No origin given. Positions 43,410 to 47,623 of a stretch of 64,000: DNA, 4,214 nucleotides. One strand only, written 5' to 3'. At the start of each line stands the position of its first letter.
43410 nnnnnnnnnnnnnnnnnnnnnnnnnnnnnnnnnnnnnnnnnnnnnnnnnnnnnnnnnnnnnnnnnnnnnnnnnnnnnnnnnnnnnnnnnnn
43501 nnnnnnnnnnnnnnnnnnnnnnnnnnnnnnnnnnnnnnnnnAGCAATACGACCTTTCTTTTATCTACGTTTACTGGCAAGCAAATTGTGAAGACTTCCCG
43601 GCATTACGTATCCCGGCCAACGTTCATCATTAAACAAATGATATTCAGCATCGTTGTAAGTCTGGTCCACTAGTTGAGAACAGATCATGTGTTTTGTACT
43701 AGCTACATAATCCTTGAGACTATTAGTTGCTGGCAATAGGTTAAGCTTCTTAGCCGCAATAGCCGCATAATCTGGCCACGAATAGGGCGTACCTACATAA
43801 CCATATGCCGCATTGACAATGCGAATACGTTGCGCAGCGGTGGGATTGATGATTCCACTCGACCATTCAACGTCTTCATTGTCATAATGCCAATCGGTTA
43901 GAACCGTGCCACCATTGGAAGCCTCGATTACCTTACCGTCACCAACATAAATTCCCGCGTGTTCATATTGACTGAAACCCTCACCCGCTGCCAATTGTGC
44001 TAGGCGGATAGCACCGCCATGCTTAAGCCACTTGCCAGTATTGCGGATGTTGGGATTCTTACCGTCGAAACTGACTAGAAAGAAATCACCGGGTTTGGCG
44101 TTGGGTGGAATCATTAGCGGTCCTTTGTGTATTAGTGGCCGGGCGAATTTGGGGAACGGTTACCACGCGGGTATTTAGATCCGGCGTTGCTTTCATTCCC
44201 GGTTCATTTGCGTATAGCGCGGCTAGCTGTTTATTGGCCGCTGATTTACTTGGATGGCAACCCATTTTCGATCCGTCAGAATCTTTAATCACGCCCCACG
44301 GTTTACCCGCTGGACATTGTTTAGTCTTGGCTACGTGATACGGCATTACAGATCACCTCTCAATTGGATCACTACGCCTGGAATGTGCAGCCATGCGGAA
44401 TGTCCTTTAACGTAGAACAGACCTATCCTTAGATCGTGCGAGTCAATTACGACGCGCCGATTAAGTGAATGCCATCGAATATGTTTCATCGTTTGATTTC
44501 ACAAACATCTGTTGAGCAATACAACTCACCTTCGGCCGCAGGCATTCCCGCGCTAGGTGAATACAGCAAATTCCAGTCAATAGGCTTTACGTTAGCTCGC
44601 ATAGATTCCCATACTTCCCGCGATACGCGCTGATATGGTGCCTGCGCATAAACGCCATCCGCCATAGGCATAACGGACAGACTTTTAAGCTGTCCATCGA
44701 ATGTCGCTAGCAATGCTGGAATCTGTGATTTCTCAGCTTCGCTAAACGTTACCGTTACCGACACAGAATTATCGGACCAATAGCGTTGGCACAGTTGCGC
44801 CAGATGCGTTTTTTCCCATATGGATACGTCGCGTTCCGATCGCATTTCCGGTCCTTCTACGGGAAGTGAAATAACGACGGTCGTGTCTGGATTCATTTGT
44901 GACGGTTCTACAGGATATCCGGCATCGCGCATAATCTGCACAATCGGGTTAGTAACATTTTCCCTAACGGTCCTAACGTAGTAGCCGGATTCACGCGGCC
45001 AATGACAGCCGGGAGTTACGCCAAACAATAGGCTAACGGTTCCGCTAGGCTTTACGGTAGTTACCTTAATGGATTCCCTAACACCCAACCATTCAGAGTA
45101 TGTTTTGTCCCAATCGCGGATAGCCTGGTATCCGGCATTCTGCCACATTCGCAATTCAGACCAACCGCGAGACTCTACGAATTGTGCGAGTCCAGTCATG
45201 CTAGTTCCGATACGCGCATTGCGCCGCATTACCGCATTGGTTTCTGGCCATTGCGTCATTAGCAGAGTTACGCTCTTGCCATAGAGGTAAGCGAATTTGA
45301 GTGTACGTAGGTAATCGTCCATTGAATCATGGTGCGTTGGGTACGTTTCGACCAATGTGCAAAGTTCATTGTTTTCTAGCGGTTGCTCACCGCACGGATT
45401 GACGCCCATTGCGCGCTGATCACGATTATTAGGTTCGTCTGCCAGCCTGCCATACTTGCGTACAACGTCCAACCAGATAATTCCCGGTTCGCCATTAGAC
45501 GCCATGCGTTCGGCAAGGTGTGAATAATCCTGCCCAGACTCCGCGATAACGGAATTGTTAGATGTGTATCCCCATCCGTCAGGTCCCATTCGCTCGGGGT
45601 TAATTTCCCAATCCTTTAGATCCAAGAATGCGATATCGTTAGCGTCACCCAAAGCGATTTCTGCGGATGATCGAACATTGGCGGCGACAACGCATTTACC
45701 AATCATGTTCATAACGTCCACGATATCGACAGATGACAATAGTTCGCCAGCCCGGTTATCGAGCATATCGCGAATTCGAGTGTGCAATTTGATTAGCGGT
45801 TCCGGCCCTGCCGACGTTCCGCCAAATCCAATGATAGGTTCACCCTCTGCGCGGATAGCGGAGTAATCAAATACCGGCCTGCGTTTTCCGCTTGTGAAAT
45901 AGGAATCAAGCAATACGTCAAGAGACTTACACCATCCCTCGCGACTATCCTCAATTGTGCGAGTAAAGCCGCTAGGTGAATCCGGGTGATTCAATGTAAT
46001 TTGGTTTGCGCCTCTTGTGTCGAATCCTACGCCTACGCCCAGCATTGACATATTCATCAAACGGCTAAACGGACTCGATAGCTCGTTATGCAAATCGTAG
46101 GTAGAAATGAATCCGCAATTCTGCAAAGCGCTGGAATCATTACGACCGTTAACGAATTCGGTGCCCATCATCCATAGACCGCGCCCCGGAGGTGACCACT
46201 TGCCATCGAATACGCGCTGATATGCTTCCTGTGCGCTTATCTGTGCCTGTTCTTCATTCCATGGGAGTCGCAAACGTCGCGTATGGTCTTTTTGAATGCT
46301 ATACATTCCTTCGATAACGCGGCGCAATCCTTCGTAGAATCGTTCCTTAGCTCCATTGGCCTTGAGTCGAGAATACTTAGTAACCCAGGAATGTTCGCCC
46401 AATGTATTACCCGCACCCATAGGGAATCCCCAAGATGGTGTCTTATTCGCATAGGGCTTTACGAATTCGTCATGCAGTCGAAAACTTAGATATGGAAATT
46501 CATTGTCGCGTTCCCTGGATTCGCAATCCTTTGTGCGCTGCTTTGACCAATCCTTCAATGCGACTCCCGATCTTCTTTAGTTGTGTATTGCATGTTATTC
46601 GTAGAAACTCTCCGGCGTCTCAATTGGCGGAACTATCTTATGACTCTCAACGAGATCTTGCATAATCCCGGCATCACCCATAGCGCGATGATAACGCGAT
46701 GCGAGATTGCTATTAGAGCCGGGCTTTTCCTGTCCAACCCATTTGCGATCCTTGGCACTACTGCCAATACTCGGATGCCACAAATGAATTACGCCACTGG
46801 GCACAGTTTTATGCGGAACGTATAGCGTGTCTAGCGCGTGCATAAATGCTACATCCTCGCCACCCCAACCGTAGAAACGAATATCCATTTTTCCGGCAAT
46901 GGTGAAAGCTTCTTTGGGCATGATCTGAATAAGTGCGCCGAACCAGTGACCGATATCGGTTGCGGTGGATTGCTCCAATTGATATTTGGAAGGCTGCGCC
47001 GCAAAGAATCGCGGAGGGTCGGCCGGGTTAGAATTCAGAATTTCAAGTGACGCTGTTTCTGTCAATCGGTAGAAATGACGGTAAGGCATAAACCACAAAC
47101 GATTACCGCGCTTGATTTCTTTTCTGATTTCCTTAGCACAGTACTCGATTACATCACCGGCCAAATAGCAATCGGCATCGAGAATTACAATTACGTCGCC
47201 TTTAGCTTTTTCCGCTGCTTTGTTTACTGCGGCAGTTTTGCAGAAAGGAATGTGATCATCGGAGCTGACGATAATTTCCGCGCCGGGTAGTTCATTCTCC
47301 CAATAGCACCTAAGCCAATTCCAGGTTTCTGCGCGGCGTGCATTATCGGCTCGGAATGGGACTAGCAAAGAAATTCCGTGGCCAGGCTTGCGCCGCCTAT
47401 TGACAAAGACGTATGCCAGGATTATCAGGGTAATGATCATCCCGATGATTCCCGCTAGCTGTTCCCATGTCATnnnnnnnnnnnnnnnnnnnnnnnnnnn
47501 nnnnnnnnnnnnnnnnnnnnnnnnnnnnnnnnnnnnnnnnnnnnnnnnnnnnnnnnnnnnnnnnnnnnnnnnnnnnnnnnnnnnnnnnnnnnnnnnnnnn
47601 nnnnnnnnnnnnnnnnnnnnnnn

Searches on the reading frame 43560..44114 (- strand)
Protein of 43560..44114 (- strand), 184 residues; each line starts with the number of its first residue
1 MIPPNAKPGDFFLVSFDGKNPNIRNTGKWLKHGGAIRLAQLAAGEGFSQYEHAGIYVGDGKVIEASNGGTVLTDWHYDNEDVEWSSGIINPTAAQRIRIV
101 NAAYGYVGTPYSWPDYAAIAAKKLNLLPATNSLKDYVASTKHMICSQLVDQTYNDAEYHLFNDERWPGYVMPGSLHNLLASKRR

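Call 55: search_protein_families(library=phrogs, proteins=[window:43560-44114:-])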
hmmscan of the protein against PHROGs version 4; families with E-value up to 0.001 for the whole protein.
window:43560-44114:- (184 aa): 1 family
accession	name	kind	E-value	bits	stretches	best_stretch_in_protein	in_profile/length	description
phrog_1128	-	moron, auxiliary metabolic gene and host takeover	3.5e-18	67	1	35-183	40-172/381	enoyl-CoA hydratase/carnithine racemase-like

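Call 56: search_protein_families(library=pfam, proteins=[window:43560-44114:-], max_evalue=0.01)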
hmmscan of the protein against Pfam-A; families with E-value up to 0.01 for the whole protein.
window:43560-44114:- (184 aa): 3 families
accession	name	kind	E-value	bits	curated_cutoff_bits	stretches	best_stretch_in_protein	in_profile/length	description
PF00877.26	NLPC_P60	-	0.00031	21.1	23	0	48-73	63-88/105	NlpC/P60 family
PF05708.18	Peptidase_C92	-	0.00064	20.2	27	0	48-112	23-97/166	Permuted papain-like amidase enzyme, YaeF/YiiX, C92 family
PF04970.19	LRAT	-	0.0054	17.4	24.3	0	49-69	15-35/120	Lecithin retinol acyltransferase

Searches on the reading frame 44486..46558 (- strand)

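Call 17: search_protein_families(library=phrogs, proteins=[window:44486-46558:-])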
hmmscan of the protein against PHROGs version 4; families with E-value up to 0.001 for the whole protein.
window:44486-46558:- (690 aa): 1 family
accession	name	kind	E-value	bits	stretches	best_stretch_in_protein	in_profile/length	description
phrog_367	-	DNA, RNA and nucleotide metabolism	1.3e-123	414.6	1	50-689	31-697/701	ribonucleotide reductase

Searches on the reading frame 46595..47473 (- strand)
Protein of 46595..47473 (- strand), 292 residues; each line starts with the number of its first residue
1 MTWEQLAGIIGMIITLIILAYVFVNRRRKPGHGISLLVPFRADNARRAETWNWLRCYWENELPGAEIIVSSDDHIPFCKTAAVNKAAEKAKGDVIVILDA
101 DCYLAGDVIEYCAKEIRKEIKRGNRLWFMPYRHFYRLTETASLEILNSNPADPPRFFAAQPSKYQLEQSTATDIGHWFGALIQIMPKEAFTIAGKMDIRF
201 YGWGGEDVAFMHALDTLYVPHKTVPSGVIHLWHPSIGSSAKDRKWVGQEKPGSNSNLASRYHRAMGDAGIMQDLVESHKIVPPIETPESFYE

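Call 17: search_protein_families(library=phrogs, proteins=[window:46595-47473:-])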
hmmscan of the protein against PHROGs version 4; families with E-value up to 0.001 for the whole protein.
window:46595-47473:- (292 aa): 1 family
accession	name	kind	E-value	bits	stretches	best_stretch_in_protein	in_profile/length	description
phrog_1721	-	moron, auxiliary metabolic gene and host takeover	1.7e-13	51.9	1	35-275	5-229/232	galactosyl transferase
